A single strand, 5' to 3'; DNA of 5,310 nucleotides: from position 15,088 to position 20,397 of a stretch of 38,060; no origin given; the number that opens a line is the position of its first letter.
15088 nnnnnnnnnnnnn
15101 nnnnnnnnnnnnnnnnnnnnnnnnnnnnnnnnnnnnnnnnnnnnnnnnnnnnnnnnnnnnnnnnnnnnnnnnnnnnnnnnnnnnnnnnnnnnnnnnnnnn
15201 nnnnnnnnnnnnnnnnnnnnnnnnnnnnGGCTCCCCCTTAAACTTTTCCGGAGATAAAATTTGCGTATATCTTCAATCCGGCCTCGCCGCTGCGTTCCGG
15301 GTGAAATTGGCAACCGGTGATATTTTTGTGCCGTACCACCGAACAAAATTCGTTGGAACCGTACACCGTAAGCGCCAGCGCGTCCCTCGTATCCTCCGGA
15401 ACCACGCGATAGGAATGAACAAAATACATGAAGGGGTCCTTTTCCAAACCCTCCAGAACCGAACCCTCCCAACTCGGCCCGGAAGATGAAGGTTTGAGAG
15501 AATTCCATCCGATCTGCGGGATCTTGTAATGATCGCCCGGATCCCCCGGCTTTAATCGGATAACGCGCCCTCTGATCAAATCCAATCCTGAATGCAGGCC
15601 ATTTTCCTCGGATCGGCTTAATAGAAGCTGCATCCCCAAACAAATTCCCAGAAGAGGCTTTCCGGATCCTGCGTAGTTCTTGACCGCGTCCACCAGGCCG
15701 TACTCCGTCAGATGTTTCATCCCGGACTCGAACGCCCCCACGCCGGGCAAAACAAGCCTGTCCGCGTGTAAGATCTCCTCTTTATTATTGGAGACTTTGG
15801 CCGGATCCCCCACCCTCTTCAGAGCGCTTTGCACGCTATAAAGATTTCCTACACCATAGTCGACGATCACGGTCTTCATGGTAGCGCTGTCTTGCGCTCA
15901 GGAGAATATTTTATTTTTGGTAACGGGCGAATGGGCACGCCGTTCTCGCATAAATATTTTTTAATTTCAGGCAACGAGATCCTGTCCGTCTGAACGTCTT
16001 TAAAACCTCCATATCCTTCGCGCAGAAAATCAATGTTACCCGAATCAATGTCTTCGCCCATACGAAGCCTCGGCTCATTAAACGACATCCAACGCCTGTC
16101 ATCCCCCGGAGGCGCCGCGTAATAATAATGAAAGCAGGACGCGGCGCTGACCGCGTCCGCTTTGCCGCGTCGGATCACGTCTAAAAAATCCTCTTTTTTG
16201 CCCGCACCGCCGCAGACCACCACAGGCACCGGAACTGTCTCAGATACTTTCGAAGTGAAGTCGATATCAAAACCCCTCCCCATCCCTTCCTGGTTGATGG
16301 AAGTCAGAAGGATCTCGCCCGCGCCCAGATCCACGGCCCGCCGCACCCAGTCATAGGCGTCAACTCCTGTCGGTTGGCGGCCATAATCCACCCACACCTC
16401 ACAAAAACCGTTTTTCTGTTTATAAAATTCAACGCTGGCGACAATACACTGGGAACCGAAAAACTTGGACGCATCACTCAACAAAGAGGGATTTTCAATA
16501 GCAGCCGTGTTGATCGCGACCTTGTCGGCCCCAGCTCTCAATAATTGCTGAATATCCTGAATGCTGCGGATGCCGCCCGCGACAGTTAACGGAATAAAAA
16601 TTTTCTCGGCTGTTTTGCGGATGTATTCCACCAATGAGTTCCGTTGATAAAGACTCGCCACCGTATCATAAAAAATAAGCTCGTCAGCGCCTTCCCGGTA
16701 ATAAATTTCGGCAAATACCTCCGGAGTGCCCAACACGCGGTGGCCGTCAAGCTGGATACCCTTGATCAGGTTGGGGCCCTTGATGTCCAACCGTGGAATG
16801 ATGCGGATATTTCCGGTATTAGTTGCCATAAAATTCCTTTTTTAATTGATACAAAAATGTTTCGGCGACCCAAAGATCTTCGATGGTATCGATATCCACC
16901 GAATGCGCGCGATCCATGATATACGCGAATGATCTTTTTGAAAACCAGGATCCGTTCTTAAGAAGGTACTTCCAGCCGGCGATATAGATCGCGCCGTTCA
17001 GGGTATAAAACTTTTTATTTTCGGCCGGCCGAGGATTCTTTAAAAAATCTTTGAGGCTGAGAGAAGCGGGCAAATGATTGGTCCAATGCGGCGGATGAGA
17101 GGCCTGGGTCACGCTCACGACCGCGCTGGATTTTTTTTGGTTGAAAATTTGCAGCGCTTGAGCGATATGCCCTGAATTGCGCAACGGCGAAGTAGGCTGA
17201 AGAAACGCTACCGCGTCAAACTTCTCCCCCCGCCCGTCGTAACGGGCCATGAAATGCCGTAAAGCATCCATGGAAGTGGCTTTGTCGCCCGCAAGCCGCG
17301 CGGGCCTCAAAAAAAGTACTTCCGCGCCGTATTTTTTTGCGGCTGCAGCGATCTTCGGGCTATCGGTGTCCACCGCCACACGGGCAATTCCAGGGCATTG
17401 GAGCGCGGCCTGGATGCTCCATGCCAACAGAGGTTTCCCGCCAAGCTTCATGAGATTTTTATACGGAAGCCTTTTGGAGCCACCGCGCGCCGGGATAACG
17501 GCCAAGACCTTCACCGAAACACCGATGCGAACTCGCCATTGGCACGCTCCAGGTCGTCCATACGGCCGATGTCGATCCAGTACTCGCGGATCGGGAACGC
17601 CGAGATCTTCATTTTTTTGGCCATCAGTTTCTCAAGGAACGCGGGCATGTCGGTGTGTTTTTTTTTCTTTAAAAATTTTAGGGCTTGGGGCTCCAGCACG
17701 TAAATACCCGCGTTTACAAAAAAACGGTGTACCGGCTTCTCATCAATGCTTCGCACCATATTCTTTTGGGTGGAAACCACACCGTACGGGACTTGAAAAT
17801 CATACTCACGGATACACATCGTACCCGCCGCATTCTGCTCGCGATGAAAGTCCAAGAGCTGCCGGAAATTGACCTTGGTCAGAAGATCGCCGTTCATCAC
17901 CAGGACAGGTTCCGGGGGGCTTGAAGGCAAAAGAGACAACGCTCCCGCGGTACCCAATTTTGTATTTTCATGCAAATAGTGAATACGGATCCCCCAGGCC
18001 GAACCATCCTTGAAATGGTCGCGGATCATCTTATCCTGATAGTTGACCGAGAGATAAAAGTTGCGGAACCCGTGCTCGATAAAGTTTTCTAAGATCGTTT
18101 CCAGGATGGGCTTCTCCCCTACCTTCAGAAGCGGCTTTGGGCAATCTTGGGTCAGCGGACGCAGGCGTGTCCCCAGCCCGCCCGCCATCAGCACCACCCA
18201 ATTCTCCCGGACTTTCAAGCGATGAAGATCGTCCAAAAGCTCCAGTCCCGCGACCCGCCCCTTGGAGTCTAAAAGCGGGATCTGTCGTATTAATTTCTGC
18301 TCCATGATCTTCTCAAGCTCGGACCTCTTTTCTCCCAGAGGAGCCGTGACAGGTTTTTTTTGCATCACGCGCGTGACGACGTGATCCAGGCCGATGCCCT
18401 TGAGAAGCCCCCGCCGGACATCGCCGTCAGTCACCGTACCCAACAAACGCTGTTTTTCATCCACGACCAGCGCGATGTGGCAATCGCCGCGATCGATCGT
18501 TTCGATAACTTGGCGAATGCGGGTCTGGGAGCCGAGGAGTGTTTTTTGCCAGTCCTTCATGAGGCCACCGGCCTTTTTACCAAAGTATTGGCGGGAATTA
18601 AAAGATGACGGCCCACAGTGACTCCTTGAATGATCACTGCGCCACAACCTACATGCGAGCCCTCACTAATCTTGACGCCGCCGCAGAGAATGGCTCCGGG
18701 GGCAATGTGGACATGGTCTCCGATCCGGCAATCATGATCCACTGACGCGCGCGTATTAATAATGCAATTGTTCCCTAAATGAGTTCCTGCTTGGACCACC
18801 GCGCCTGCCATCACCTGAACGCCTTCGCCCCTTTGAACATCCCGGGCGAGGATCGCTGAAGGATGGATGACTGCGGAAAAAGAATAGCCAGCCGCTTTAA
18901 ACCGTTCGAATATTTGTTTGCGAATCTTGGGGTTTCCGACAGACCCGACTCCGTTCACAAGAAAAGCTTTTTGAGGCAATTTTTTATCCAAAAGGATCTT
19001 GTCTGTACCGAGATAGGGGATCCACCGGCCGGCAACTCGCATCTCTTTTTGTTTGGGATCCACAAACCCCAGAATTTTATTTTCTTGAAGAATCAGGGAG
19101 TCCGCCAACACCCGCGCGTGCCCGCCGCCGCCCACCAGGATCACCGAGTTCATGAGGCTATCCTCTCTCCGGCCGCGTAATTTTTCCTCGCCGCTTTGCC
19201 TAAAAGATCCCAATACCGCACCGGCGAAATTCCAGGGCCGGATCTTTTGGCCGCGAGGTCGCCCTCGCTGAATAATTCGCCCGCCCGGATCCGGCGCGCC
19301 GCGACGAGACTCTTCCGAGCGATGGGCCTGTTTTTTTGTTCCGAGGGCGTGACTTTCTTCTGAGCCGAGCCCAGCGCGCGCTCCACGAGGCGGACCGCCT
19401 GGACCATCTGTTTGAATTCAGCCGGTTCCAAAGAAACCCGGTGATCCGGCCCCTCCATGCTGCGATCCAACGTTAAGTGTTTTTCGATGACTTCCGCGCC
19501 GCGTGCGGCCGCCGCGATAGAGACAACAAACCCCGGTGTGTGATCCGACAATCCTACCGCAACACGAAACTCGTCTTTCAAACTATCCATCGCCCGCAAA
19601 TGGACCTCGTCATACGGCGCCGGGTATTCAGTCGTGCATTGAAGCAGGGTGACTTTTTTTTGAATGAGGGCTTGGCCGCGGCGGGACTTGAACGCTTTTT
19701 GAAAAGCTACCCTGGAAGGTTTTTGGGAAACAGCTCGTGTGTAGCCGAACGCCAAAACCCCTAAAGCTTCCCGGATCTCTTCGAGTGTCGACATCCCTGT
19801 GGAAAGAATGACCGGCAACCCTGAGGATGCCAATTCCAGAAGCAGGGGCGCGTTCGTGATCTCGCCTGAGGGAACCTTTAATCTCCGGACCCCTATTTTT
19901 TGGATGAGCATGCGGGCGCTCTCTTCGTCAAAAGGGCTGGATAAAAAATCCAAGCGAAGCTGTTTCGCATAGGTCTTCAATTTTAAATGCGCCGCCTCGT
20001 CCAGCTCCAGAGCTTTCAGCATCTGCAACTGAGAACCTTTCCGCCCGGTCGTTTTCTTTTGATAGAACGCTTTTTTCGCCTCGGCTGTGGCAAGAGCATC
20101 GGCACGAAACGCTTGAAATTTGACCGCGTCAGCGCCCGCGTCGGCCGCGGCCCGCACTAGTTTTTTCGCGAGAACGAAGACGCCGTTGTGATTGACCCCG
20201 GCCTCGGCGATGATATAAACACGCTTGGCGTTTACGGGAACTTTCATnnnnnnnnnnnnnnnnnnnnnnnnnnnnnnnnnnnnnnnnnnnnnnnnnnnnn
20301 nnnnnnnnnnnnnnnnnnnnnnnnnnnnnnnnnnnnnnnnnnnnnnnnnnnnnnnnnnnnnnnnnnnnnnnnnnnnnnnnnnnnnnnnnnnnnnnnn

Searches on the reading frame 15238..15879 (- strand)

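Call 8: search_protein_families(library=pfam, proteins=[window:15238-15879:-], max_evalue=0.001)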
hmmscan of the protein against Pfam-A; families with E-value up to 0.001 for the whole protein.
window:15238-15879:- (213 aa): 4 families
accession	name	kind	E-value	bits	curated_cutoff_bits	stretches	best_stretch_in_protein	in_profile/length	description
PF00117.34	GATase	-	2.3e-20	73.5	22.8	1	4-208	1-186/190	Glutamine amidotransferase class-I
PF01174.25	SNO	-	1.8e-08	34.9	27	1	15-107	10-101/188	SNO glutamine amidotransferase family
PF07685.20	GATase_3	-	3.4e-07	30.5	27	1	28-98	28-107/196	CobB/CobQ-like glutamine amidotransferase domain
PF07722.19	Peptidase_C26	-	0.00046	20.5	20.5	0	66-86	98-118/219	Peptidase C26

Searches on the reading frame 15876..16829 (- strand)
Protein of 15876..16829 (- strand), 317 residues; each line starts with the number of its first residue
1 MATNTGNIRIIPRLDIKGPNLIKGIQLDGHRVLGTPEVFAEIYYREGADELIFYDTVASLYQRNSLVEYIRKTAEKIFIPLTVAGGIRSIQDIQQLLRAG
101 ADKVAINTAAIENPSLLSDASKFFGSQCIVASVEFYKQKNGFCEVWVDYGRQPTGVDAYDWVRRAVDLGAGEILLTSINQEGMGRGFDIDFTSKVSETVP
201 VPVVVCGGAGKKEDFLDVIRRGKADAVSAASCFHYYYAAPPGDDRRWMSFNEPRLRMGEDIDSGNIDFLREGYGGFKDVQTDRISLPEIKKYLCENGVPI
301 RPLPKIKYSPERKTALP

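Call 8: search_protein_families(library=pfam, proteins=[window:15876-16829:-], max_evalue=0.001)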
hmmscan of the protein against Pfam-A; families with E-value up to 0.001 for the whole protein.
window:15876-16829:- (317 aa): 6 families
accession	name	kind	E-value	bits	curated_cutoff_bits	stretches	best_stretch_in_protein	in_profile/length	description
PF00977.27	His_biosynth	-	3.5e-61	207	23.6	1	9-235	1-224/228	Histidine biosynthesis protein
PF01207.24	Dus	-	9.6e-07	28.6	20.4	1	66-124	172-230/311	Dihydrouridine synthase (Dus)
PF02581.23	TMP-TENI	-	8.4e-06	25.7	27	0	67-108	138-178/180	Thiamine monophosphate synthase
PF03060.21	NMO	-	1.2e-05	25.3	28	0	65-110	183-225/331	Nitronate monooxygenase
PF01180.27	DHO_dh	-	0.00034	20.4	27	0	67-113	227-276/291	Dihydroorotate dehydrogenase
PF05690.20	ThiG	-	0.00042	20.2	23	0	69-112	166-209/247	Thiazole biosynthesis protein ThiG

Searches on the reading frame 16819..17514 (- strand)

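Call 8: search_protein_families(library=pfam, proteins=[window:16819-17514:-], max_evalue=0.001)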
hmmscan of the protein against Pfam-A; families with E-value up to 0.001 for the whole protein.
window:16819-17514:- (231 aa): 2 families
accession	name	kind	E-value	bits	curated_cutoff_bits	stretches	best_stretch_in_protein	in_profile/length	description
PF02348.25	CTP_transf_3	-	8.2e-26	91.6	22.6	1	5-135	2-125/217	Cytidylyltransferase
PF12804.13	NTP_transf_3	-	2.7e-06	28.1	27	1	6-150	2-139/160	MobA-like NTP transferase domain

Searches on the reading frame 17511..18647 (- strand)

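Call 8: search_protein_families(library=pfam, proteins=[window:17511-18647:-], max_evalue=0.001)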
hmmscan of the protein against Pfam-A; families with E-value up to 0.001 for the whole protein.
window:17511-18647:- (378 aa): 3 families
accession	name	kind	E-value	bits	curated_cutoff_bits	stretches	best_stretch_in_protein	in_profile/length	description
PF00483.29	NTP_transferase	-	3e-44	151.9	21.2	1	152-371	3-240/245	Nucleotidyl transferase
PF00571.33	CBS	-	4.1e-12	46.7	24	2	42-81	16-55/57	CBS domain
PF12804.13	NTP_transf_3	-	2.1e-09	38.2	27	1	151-288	1-131/160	MobA-like NTP transferase domain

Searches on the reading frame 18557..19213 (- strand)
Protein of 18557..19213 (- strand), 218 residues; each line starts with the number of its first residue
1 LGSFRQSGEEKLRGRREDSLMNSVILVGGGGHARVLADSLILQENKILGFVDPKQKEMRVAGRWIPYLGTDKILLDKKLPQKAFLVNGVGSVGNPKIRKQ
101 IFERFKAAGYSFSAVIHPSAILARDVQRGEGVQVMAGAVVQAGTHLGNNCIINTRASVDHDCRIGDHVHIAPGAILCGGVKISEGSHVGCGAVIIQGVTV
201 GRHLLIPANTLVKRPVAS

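Call 8: search_protein_families(library=pfam, proteins=[window:18557-19213:-], max_evalue=0.001)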
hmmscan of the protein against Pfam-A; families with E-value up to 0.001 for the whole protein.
window:18557-19213:- (218 aa): 3 families
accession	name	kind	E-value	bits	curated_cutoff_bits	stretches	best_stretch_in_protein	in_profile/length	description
PF00132.30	Hexapep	-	2.5e-15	55.9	27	3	143-176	1-34/36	Bacterial transferase hexapeptide (six repeats)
PF17836.7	PglD_N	-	3.7e-12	47.1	23.4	1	24-105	2-78/78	PglD N-terminal domain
PF25084.1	LbH_EIF2B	-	8.1e-09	35.9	54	1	111-204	13-103/105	EIF2B subunit epsilon LbH domain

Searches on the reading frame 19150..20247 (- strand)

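Call 8: search_protein_families(library=pfam, proteins=[window:19150-20247:-], max_evalue=0.001)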
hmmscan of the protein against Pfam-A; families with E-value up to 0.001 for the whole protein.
window:19150-20247:- (365 aa): 2 families
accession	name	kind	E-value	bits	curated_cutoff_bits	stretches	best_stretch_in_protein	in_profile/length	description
PF03102.20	NeuB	-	1.5e-90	303.3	22.1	1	30-297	1-241/241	NeuB family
PF08666.17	SAF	-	1.9e-07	31.9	21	1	312-361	2-55/63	SAF domain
